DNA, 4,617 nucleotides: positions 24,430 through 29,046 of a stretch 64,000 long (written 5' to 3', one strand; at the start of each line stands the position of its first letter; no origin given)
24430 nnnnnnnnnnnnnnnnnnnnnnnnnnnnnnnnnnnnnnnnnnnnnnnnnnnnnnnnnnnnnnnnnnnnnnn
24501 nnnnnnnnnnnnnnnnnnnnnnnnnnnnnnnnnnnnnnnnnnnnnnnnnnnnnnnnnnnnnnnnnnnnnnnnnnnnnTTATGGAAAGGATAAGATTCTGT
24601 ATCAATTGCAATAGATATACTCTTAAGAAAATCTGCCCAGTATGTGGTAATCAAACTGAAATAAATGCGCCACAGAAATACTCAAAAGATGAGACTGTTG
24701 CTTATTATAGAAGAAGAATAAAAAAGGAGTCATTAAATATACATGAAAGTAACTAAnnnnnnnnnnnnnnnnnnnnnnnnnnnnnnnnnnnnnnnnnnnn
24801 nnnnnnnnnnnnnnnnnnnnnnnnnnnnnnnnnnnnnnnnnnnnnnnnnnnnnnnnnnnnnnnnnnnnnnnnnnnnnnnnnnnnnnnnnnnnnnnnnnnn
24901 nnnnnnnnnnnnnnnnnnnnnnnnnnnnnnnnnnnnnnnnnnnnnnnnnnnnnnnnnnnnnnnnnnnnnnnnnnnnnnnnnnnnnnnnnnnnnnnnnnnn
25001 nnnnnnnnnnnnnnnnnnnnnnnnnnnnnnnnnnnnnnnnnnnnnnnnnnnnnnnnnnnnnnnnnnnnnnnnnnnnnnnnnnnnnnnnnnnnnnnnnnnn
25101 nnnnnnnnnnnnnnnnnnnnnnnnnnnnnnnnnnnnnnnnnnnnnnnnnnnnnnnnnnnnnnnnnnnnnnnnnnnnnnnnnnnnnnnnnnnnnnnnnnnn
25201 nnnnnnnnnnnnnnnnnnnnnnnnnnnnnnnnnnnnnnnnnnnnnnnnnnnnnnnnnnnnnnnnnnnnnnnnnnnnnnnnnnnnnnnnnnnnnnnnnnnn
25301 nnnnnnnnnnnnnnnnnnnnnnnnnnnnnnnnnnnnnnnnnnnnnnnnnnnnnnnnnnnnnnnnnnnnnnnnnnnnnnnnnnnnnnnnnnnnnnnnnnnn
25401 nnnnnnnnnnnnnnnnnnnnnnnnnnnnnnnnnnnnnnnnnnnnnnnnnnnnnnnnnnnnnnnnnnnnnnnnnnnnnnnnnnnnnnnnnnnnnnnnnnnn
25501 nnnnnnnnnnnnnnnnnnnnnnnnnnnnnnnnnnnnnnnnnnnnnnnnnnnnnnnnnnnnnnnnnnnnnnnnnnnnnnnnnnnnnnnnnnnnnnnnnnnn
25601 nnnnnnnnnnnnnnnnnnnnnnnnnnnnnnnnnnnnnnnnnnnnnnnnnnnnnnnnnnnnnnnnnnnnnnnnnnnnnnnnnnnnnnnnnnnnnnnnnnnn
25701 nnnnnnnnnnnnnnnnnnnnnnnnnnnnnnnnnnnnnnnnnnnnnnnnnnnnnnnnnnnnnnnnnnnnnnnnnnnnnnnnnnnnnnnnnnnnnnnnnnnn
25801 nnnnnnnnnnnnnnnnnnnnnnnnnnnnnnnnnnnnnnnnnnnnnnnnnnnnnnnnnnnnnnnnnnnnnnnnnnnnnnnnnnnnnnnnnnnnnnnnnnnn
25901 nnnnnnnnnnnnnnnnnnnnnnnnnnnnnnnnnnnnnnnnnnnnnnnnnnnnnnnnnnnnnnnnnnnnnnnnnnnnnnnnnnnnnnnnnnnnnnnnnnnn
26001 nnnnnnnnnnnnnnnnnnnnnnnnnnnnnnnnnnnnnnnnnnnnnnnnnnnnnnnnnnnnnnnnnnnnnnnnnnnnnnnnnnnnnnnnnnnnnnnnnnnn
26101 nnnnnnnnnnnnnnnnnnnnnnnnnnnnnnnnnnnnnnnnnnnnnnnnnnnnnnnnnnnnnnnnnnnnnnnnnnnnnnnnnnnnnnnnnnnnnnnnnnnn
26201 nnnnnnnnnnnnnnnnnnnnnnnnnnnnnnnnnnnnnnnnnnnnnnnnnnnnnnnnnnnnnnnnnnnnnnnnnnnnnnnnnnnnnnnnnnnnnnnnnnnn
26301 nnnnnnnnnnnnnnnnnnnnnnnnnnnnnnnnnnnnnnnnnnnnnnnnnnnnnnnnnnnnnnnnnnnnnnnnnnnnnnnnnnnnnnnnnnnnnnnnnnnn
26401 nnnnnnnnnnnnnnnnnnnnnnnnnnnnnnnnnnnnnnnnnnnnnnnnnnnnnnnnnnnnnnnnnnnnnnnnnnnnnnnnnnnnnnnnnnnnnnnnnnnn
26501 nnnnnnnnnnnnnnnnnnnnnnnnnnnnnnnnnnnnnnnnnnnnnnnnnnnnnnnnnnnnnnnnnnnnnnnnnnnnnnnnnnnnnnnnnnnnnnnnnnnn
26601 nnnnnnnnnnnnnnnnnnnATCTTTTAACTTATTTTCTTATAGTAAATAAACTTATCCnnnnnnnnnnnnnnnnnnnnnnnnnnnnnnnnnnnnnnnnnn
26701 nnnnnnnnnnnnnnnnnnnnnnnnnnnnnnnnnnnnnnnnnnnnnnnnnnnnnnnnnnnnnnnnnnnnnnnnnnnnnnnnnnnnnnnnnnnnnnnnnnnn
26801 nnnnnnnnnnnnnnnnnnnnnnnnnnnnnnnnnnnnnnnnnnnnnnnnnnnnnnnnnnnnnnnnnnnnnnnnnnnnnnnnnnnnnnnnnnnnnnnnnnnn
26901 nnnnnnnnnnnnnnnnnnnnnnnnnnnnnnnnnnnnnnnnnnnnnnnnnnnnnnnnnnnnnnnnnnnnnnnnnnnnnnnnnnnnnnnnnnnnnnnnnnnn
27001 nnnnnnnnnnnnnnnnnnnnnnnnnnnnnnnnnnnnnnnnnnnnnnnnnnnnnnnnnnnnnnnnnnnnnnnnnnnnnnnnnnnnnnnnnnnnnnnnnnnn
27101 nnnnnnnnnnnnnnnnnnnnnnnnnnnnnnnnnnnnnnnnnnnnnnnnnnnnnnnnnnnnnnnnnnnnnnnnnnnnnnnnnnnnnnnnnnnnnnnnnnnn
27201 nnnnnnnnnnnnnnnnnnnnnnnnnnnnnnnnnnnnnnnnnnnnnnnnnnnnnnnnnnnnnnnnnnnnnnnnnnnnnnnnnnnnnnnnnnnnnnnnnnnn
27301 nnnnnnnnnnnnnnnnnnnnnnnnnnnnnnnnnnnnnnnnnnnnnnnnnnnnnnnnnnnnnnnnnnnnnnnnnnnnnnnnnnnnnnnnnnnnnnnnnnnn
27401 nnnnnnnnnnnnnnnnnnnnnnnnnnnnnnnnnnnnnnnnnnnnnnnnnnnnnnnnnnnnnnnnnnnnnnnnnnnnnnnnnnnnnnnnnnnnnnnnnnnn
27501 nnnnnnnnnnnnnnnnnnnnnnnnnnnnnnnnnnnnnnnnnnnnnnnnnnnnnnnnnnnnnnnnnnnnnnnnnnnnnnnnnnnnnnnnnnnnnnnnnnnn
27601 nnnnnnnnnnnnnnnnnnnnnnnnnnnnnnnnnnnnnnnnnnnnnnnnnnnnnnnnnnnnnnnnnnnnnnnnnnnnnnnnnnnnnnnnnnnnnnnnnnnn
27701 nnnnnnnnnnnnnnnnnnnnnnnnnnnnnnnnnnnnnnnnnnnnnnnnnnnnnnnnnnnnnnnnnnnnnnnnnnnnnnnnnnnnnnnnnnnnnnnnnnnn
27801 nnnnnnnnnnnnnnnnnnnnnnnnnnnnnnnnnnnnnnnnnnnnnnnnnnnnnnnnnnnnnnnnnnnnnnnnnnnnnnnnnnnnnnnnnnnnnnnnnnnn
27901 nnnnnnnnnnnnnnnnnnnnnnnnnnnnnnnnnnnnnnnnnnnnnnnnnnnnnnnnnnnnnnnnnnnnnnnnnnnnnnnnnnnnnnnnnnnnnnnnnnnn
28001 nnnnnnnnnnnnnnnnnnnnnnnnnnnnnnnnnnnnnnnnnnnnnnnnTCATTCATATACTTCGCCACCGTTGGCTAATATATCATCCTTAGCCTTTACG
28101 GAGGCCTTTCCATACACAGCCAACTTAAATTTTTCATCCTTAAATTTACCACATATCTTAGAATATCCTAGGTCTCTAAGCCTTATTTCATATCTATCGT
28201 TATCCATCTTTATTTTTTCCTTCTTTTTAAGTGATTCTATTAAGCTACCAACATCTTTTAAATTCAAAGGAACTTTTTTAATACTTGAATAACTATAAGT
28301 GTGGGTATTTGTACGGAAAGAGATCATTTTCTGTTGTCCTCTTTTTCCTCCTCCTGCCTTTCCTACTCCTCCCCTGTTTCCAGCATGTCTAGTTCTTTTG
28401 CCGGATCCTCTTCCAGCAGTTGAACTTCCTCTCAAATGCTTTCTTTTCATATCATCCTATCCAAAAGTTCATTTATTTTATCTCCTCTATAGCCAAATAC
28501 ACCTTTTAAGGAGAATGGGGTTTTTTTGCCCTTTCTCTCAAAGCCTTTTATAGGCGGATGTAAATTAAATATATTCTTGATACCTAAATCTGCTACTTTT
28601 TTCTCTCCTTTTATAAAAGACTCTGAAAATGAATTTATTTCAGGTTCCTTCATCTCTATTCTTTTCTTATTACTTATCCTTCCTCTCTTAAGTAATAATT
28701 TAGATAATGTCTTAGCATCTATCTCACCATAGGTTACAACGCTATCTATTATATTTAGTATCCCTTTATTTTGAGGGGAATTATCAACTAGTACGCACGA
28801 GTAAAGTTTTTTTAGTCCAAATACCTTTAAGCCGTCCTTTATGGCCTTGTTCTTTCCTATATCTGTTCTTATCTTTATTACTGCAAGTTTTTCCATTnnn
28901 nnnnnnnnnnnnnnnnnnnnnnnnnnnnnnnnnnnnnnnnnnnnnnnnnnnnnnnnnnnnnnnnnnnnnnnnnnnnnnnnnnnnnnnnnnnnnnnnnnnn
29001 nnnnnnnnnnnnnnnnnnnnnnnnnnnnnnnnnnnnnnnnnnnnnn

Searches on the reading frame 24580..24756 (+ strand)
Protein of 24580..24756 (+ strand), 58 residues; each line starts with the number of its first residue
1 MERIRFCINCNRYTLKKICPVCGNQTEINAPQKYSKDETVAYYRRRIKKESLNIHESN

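Call 58: search_protein_families(library=pfam, proteins=[window:24580-24756:+], max_evalue=0.01)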
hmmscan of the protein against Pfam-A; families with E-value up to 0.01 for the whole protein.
window:24580-24756:+ (58 aa): 3 families
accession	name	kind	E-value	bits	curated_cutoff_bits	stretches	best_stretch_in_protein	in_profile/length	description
PF04135.18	Nop10p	-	2.6e-15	56.7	27.2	1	3-50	4-51/52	Nucleolar RNA-binding protein, Nop10p family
PF06906.16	DUF1272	-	0.0027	18.2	25.3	1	6-24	31-49/57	Protein of unknown function (DUF1272)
PF12773.13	DZR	-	0.0056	17.2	27.3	1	4-30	12-38/45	Double zinc ribbon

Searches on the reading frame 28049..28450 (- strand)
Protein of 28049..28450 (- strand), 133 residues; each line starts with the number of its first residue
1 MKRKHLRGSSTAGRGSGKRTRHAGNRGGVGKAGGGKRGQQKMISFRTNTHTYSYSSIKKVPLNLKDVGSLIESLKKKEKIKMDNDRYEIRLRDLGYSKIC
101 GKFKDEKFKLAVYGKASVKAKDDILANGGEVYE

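Call 6: search_protein_families(library=pfam, proteins=[window:28049-28450:-], max_evalue=0.001)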
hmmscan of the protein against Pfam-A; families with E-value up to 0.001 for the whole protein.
window:28049-28450:- (133 aa): 0 families

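Call 58: search_protein_families(library=pfam, proteins=[window:28049-28450:-], max_evalue=0.01)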
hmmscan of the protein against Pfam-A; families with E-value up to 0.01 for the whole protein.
window:28049-28450:- (133 aa): 1 family
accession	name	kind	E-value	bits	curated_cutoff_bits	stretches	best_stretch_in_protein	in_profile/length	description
PF00828.25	Ribosomal_L27A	-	0.0012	19.7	21.5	1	61-131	1-71/72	Ribosomal proteins 50S-L15, 50S-L18e, 60S-L27A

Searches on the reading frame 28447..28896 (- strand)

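Call 58: search_protein_families(library=pfam, proteins=[window:28447-28896:-], max_evalue=0.01)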
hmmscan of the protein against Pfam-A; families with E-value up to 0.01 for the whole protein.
window:28447-28896:- (149 aa): 1 family
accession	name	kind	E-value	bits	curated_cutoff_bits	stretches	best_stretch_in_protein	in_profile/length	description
PF00327.25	Ribosomal_L30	-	1.1e-06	28.8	23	1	4-51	1-48/51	Ribosomal protein L30p/L7e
